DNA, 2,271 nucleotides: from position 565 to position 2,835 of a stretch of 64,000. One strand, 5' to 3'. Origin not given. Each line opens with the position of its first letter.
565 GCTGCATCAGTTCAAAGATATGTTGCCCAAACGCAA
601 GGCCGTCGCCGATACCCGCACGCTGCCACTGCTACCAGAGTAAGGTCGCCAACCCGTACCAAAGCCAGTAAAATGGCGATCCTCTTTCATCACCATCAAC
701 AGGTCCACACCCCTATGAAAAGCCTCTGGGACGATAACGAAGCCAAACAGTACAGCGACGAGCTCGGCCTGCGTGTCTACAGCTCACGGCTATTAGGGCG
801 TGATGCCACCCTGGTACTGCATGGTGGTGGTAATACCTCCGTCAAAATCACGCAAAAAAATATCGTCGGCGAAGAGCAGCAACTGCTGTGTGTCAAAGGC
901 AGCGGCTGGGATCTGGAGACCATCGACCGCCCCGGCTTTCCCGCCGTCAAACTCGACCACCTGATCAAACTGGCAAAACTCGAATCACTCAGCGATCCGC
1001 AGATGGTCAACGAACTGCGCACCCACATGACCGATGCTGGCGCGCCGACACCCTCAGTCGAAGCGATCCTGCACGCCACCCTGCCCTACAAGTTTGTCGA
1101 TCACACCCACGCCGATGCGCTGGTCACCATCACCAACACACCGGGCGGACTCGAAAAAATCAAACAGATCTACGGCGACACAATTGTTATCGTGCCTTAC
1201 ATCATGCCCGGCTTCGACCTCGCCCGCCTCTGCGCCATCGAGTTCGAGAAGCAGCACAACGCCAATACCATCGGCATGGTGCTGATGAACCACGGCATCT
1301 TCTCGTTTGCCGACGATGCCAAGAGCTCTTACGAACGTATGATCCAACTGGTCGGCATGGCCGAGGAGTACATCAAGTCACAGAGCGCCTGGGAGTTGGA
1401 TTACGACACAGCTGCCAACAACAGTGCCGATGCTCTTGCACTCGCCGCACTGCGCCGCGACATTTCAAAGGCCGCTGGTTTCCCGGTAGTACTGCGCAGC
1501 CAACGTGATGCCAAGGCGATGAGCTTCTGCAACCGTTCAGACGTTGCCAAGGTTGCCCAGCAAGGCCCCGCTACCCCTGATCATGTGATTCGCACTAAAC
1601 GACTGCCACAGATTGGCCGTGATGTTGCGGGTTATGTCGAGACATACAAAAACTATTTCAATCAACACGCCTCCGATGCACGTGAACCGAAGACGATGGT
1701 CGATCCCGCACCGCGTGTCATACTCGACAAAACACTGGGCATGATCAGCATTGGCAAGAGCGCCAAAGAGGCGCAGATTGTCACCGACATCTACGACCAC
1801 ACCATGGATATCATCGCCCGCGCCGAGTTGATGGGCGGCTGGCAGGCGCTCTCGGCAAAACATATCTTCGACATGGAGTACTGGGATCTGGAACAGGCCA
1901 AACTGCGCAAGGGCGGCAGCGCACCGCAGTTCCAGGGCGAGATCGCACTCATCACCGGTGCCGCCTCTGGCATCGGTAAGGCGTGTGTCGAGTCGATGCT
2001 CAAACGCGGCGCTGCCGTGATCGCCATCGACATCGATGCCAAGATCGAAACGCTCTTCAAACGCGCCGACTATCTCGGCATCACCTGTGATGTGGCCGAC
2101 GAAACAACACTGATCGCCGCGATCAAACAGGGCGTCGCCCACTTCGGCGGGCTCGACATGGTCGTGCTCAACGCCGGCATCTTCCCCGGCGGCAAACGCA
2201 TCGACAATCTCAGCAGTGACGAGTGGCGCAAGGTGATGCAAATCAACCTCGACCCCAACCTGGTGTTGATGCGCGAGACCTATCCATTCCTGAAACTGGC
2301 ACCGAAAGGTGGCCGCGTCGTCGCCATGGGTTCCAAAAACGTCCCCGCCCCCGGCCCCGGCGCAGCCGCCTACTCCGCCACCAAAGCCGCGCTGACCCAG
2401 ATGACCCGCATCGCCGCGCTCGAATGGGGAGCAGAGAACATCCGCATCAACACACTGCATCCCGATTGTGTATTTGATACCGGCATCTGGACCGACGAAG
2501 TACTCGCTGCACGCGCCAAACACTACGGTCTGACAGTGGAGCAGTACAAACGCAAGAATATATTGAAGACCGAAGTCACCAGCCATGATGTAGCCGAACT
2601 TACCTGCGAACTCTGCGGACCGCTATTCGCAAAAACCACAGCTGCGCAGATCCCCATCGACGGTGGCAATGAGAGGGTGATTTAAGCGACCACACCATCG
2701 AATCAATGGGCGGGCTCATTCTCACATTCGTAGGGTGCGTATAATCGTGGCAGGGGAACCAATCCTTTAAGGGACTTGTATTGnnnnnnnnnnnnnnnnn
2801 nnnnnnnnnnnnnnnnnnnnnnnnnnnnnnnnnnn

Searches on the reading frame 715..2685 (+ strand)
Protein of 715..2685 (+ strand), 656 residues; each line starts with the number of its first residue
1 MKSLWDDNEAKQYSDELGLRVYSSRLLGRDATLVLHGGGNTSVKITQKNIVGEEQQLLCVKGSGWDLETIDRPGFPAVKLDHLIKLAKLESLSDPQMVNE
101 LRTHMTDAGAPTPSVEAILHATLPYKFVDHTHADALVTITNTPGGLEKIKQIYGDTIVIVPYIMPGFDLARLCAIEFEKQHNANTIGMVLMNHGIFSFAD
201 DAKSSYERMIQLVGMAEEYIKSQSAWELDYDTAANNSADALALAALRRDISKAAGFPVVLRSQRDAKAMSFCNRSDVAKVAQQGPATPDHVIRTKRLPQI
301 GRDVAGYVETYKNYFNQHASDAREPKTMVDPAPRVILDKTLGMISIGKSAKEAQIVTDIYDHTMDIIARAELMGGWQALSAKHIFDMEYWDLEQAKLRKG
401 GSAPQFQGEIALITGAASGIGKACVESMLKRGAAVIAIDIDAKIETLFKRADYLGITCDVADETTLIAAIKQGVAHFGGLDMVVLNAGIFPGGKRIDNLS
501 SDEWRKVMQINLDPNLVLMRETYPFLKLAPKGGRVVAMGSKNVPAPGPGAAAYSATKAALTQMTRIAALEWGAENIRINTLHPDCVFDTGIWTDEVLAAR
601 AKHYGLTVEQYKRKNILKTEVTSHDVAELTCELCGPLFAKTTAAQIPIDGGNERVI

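Call 20: find_related_loci(query=window:715-2685:+, collection=genome_contigs, flank=10000)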
Query window:715-2685:+ (656 aa) in genome_contigs; peptide patterns used: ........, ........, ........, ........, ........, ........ (x = any residue, [..] = any of these).
103 stretches matched a pattern; 83 encode a relative of the query (tblastn E <= 1e-3); the best 80 are kept; 79 distinct loci.
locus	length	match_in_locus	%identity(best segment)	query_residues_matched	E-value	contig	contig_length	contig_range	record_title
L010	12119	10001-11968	95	1-656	0e+0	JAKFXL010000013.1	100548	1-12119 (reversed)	MAG: Gammaproteobacteria bacterium isolate ND3_Bin_17 ND3_0000015, whole genome shotgun sequence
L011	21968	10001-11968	84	1-656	0e+0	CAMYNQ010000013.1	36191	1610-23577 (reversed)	MAG: uncultured Chromatiaceae bacterium isolate FO_M_Gamma_043.1 genome assembly, contig: NODE_352_length_36191_cov_6.38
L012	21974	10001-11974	83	1-656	0e+0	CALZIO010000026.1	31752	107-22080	MAG: uncultured Chromatiaceae bacterium isolate FCS_M_Gamma_047.1 genome assembly, contig: NODE_69_length_31752_cov_13.1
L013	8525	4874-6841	81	1-656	0e+0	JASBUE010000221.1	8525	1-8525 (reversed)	MAG: Candidatus Tenderia sp. isolate BWSM_60 k141_427060, whole genome shotgun sequence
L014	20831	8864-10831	81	1-656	0e+0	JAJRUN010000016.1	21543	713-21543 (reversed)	MAG: Gammaproteobacteria bacterium isolate Dive96_bin10.188 k141_754078, whole genome shotgun sequence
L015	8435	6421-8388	80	1-656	0e+0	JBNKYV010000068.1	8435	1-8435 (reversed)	MAG: Gammaproteobacteria bacterium isolate D1D2.bin.13.orig k141_77165, whole genome shotgun sequence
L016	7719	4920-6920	65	1-656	0e+0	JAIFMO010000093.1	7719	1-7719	MAG: Sulfuritalea sp. isolate Bin_4_3_4 scaffold_16565, whole genome shotgun sequence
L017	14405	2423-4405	65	1-656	0e+0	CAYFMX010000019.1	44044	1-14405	MAG TPA_asm: uncultured Piscirickettsiaceae bacterium isolate ERP019367_co2_103 genome assembly, contig: NODE_749_length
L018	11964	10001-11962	63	1-654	0e+0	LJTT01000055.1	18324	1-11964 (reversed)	MAG: Betaproteobacteria bacterium SG8_41 WOR_8-12_3108, whole genome shotgun sequence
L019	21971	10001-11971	65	1-656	0e+0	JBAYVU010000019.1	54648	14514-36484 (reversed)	MAG: Sterolibacterium sp. isolate SO_2016_LW3_67 scaffold00869_LW162_2016, whole genome shotgun sequence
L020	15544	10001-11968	64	1-656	0e+0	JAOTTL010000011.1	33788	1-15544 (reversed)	MAG: Betaproteobacteria bacterium isolate 13_July_SF_Bin19 13_July_SF_Bin19_scaffold_342_c1, whole genome shotgun sequen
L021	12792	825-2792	64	1-656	0e+0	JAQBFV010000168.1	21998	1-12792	MAG: Betaproteobacteria bacterium isolate MAG_442_bin-18 442_bin-18_ctg-168, whole genome shotgun sequence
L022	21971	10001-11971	64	1-656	0e+0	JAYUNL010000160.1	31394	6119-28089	MAG: Rhodocyclaceae bacterium isolate GFS_982 GFS_982_159, whole genome shotgun sequence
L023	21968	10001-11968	95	1-656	0e+0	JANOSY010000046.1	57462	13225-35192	MAG: Candidatus Tenderia sp. isolate VAR_39_metabat_422 VAR_39_k141_4122251, whole genome shotgun sequence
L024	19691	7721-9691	65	1-656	0e+0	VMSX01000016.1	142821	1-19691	MAG: Rhodocyclaceae bacterium isolate S2_15 k141_425376, whole genome shotgun sequence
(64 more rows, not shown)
